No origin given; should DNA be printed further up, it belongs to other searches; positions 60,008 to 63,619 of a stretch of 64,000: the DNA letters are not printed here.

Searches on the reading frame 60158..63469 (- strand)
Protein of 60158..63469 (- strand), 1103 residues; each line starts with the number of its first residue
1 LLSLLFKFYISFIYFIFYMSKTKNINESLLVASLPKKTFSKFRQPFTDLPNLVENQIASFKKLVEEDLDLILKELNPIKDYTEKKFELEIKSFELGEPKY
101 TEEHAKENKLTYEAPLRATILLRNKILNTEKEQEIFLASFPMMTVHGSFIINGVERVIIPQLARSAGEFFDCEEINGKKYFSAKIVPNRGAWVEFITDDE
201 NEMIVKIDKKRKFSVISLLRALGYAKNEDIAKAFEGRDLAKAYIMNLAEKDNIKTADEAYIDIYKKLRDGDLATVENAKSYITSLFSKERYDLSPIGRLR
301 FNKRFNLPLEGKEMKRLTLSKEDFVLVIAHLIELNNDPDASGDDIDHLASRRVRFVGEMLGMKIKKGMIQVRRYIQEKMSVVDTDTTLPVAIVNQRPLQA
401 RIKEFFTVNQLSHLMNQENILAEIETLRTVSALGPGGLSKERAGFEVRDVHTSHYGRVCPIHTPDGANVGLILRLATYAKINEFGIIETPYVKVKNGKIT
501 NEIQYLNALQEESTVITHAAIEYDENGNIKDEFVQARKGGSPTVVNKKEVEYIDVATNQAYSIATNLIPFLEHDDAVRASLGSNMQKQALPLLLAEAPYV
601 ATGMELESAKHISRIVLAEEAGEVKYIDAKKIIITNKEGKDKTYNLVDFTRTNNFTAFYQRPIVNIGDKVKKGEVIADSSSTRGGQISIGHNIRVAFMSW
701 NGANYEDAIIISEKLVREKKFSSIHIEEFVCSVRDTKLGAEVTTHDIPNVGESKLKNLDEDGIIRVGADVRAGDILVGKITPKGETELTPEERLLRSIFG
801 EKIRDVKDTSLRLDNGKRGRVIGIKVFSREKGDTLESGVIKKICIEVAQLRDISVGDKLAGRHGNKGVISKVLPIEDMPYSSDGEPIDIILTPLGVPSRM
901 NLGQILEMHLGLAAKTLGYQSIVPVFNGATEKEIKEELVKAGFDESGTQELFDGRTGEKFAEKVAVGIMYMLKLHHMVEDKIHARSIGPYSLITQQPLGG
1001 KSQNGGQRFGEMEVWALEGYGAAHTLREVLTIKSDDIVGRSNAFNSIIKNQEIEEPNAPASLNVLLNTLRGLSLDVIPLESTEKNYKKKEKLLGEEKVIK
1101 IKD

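Call 59: search_protein_families(library=pfam, proteins=[window:60158-63469:-], max_evalue=0.00001)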
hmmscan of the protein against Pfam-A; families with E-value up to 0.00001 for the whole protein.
window:60158-63469:- (1103 aa): 6 families
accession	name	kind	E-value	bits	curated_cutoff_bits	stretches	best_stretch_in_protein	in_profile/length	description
PF00562.33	RNA_pol_Rpb2_6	-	1.2e-126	423.3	23.4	1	618-1003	2-373/373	RNA polymerase Rpb2, domain 6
PF04565.21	RNA_pol_Rpb2_3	-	3.1e-25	88.6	21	1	414-481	2-68/68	RNA polymerase Rpb2, domain 3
PF04561.19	RNA_pol_Rpb2_2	-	5.4e-22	78.8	21.7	1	180-354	19-190/190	RNA polymerase Rpb2, domain 2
PF04560.25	RNA_pol_Rpb2_7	-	5.2e-21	75.3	32.1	1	1005-1076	1-82/87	RNA polymerase Rpb2, domain 7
PF10385.14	RNA_pol_Rpb2_45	-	8.7e-19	67.8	28.2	1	491-556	1-66/66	RNA polymerase beta subunit external 1 domain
PF04563.20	RNA_pol_Rpb2_1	-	2.7e-14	53.6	28.2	1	51-396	1-199/203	RNA polymerase beta subunit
